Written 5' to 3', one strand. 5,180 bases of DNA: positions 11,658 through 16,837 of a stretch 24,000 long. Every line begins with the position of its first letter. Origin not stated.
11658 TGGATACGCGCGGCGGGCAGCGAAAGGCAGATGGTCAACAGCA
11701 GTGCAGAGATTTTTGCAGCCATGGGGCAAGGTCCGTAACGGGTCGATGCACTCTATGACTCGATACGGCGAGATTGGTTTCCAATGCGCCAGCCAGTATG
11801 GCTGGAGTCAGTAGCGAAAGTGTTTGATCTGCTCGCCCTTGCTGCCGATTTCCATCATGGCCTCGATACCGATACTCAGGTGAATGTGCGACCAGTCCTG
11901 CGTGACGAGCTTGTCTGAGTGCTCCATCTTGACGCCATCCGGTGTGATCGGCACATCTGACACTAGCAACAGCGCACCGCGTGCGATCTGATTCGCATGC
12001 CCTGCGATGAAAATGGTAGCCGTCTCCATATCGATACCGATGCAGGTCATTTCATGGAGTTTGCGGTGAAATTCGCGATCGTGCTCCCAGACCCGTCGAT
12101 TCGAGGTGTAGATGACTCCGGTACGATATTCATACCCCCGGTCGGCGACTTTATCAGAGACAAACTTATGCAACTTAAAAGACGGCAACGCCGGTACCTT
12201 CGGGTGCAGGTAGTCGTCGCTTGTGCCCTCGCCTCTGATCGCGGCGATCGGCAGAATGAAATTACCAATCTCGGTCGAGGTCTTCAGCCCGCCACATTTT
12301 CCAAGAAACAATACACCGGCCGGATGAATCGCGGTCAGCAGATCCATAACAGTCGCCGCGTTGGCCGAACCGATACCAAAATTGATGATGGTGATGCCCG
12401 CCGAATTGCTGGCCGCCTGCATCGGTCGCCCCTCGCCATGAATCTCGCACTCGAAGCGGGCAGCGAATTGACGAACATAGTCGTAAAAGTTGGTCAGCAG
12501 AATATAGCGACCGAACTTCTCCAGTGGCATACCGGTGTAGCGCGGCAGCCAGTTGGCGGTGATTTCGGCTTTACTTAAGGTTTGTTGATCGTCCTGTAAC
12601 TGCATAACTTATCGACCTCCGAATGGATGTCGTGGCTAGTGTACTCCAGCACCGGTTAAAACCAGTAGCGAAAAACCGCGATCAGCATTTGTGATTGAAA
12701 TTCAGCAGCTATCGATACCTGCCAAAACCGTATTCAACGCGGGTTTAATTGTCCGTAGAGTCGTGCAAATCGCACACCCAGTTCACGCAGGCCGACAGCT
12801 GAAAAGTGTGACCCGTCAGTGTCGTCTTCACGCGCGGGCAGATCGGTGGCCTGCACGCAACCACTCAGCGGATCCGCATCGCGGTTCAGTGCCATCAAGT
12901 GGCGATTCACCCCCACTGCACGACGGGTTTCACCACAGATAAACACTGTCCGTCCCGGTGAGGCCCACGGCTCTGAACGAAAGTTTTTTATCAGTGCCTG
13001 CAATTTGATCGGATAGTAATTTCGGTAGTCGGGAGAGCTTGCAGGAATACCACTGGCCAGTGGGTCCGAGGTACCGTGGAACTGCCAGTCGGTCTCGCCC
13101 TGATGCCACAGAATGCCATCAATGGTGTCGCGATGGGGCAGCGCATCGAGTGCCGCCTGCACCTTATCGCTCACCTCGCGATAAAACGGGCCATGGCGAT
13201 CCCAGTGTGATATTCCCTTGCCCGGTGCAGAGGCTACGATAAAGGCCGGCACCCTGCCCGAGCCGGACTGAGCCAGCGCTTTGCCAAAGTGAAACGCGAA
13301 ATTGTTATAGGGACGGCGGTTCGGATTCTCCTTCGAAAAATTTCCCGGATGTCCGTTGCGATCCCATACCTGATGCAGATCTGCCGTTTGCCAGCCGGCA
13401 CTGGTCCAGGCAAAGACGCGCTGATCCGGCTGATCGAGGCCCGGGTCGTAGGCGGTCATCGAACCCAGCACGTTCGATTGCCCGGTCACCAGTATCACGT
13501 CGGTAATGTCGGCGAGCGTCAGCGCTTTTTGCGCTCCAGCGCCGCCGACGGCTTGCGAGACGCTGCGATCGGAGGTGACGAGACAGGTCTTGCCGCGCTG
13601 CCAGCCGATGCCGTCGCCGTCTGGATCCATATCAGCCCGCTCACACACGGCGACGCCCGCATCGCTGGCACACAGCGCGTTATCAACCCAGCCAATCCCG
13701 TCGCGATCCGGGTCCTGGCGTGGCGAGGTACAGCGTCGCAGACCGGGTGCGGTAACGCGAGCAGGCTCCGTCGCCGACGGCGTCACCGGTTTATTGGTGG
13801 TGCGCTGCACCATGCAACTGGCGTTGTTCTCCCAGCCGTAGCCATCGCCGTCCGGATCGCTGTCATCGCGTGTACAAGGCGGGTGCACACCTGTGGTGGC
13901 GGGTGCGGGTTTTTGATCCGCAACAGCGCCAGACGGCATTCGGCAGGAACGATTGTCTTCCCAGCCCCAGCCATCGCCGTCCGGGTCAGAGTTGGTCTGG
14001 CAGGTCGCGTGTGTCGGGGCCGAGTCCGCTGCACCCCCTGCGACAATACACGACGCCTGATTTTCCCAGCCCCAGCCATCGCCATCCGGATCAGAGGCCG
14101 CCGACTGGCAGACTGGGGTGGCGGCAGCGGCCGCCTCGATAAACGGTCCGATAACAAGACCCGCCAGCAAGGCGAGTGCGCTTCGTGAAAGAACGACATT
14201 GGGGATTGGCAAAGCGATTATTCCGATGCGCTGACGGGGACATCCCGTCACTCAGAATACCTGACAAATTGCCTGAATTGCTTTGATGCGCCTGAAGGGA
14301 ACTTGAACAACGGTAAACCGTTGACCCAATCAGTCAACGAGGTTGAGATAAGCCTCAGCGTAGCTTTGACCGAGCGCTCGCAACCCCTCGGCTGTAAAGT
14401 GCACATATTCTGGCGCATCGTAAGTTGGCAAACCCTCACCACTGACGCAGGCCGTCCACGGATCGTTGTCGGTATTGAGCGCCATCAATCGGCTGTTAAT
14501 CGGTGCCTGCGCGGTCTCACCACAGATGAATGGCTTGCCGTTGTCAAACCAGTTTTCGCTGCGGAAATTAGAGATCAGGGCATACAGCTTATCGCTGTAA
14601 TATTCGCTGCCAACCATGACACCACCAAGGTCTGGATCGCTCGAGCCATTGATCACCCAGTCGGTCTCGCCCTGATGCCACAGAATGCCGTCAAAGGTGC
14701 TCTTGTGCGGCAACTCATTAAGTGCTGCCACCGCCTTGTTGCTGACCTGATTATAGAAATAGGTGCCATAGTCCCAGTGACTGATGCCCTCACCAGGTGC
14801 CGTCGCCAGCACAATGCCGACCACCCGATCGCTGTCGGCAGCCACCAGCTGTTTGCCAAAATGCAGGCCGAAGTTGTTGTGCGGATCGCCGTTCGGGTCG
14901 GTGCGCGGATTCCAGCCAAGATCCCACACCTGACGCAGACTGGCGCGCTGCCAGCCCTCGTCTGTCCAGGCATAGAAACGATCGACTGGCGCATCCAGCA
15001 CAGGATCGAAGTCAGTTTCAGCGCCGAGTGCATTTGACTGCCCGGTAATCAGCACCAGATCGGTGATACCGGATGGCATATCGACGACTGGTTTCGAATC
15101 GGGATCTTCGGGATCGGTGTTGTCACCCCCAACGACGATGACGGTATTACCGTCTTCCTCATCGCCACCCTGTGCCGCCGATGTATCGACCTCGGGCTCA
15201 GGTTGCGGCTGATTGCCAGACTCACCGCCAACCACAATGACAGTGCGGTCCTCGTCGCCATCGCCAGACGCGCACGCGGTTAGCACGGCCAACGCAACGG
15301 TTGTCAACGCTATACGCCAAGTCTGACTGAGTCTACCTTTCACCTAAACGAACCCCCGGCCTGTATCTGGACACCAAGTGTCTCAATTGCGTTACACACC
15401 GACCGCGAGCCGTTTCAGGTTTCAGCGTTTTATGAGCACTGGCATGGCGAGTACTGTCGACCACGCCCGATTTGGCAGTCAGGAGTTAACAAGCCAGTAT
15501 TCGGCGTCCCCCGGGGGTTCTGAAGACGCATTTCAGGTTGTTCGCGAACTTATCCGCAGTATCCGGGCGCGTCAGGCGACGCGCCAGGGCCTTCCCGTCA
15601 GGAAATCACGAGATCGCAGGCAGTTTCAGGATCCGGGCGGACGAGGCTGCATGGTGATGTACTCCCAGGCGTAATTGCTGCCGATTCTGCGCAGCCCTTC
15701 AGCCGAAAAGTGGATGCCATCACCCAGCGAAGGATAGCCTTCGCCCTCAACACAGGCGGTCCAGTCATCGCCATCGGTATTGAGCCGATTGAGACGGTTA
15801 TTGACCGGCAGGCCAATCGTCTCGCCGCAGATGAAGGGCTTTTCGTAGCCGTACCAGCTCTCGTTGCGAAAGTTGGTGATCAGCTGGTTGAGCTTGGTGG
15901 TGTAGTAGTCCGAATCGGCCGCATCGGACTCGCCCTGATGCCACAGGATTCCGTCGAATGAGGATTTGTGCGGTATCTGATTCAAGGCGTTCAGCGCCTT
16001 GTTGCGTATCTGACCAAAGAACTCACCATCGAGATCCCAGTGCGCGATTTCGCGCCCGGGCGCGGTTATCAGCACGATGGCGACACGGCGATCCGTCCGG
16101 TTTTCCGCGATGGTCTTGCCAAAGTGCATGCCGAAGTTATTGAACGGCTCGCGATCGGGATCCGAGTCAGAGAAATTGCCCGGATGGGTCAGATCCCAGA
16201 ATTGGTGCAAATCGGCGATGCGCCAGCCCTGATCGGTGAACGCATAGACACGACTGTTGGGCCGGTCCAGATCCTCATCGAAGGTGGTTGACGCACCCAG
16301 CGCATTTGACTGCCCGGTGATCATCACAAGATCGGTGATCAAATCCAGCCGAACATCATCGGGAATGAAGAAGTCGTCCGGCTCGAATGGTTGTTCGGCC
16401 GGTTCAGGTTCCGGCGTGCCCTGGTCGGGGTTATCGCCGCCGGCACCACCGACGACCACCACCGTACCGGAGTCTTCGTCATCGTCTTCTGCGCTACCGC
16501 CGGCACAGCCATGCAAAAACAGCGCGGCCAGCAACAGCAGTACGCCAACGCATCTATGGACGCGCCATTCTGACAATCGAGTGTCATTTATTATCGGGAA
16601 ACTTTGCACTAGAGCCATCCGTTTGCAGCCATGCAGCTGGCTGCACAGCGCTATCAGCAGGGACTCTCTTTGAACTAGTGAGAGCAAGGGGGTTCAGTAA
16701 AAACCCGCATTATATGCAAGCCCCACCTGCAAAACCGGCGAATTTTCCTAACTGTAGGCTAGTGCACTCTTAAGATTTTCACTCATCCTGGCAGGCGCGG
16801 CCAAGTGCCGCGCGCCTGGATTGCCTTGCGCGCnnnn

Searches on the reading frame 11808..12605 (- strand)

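Call 6: search_protein_families(library=pfam, proteins=[window:11808-12605:-], max_evalue=0.01)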
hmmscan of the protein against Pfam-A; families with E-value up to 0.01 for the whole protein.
window:11808-12605:- (265 aa): 1 family
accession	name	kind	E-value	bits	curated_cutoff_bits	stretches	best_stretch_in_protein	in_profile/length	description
PF01048.26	PNP_UDP_1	-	2.4e-25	89.8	25.1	1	67-219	40-200/233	Phosphorylase superfamily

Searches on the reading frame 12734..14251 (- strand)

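Call 6: search_protein_families(library=pfam, proteins=[window:12734-14251:-], max_evalue=0.01)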
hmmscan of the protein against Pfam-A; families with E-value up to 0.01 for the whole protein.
window:12734-14251:- (505 aa): 2 families
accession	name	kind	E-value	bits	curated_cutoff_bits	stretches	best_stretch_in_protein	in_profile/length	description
PF03629.24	SASA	-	2.5e-19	70.3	24.8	1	251-499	3-224/226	Carbohydrate esterase, sialic acid-specific acetylesterase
PF02013.21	CBM_10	-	8.9e-17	61.7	23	3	42-70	6-36/36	Cellulose or protein binding domain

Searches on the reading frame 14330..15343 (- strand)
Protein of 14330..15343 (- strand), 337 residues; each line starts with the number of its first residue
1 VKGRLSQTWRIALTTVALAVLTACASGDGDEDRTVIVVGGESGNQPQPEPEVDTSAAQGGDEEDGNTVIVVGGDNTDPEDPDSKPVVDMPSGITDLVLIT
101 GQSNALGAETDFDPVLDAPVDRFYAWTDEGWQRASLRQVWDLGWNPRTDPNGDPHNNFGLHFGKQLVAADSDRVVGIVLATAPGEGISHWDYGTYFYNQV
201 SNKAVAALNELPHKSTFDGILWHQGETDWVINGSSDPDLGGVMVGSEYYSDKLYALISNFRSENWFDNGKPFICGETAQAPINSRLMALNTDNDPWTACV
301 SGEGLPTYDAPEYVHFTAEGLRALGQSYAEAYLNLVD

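Call 61: search_protein_families(library=pfam, proteins=[window:14330-15343:-], max_evalue=0.001)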
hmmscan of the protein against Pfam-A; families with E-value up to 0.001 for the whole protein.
window:14330-15343:- (337 aa): 1 family
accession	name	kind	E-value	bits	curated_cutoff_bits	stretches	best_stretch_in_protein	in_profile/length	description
PF03629.24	SASA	-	3.1e-23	83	24.8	1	95-333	3-225/226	Carbohydrate esterase, sialic acid-specific acetylesterase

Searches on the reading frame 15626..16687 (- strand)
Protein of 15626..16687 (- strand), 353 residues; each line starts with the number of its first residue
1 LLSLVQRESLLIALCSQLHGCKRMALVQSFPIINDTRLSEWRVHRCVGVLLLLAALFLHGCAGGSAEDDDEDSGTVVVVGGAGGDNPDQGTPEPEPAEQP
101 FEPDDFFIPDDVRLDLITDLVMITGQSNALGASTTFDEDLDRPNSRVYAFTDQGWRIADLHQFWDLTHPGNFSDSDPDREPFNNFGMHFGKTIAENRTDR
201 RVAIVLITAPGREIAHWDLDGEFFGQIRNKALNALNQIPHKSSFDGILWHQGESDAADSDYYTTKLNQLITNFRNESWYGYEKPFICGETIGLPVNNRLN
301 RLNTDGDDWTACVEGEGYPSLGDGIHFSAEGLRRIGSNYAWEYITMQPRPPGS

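Call 61: search_protein_families(library=pfam, proteins=[window:15626-16687:-], max_evalue=0.001)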
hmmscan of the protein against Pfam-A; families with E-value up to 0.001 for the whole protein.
window:15626-16687:- (353 aa): 1 family
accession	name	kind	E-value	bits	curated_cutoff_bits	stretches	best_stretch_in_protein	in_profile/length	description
PF03629.24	SASA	-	9.8e-25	87.9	24.8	1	119-344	3-225/226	Carbohydrate esterase, sialic acid-specific acetylesterase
